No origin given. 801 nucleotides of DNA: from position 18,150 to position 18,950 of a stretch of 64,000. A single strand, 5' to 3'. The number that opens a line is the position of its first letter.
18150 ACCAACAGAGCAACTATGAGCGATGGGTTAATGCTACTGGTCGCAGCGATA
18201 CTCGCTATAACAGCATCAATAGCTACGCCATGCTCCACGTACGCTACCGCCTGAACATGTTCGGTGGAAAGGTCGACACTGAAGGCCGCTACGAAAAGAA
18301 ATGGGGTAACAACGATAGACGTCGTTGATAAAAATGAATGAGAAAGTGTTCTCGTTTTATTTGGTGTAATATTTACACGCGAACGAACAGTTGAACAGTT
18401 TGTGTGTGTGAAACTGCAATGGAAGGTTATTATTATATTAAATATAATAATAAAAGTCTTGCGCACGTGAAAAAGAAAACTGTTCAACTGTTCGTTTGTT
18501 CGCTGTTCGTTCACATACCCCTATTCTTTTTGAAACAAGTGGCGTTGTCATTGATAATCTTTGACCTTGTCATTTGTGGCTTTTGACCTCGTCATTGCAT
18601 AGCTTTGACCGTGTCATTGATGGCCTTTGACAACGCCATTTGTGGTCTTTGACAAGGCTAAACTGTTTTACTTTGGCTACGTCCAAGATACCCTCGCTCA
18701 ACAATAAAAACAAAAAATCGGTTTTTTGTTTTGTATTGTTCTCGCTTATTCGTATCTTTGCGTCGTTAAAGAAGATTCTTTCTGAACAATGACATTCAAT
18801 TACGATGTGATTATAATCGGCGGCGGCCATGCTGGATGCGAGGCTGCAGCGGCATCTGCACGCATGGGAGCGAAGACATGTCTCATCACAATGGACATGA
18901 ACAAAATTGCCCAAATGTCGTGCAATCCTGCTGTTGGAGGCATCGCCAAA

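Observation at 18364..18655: Copy 2 of the composite element: structure-preserving differences relative to copy 1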

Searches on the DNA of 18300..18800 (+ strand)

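Call 71: search_rna_families(source=window, start=18300, end=18800, threshold=evalue, max_evalue=10)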
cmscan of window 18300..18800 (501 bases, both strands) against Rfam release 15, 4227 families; matches with E-value up to 10: 8.
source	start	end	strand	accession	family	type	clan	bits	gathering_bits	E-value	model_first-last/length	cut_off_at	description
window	18375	18507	+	RF04051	mir-8517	Gene; miRNA;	-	29.4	70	0.00034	1-108/108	no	mir-8517 microRNA precursor family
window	18535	18646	+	RF04151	MIR4387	Gene; miRNA;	CL00144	21.8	84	0.067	1-109/109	no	MIR4387 microRNA precursor family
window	18370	18515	-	RF04174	MIR4208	Gene; miRNA;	-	21.6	140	0.75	1-191/191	no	MIR4208 microRNA precursor family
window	18372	18493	+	RF02446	SpR18_sRNA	Gene; sRNA;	-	20.7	60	2.7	1-132/132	no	Streptococcus sRNA SpR18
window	18703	18741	+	RF04343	Plastid-psbA-2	Cis-reg;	CL00153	15.9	55.8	4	1-60/60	no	Plastid-psbA-2 3UTR RNA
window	18499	18600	-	RF01221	snoU6-47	Gene; snRNA; snoRNA; CD-box;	-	15.8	54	7.5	1-132/132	no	Small nucleolar RNA U6-47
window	18548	18631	+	RF01576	DdR8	Gene; snRNA; snoRNA; CD-box;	-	14.9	80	4.4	1-88/88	no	D. discoideum snoRNA DdR8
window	18695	18720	+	RF01675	CrcZ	Gene; sRNA;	-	9.7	95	2.5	281-306/398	no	Pseudomonas sRNA CrcZ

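Call 81: search_dna_similar(query=window:18364-18655:+, collection=phages, mode=distant, max_evalue=0.001)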
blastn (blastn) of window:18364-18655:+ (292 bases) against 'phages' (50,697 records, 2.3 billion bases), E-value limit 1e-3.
No match.

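Call 82: search_dna_similar(query=window:18364-18655:+, collection=plasmids, mode=distant, max_evalue=0.001)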
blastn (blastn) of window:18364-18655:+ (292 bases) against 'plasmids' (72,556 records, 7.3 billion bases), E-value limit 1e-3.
No match.
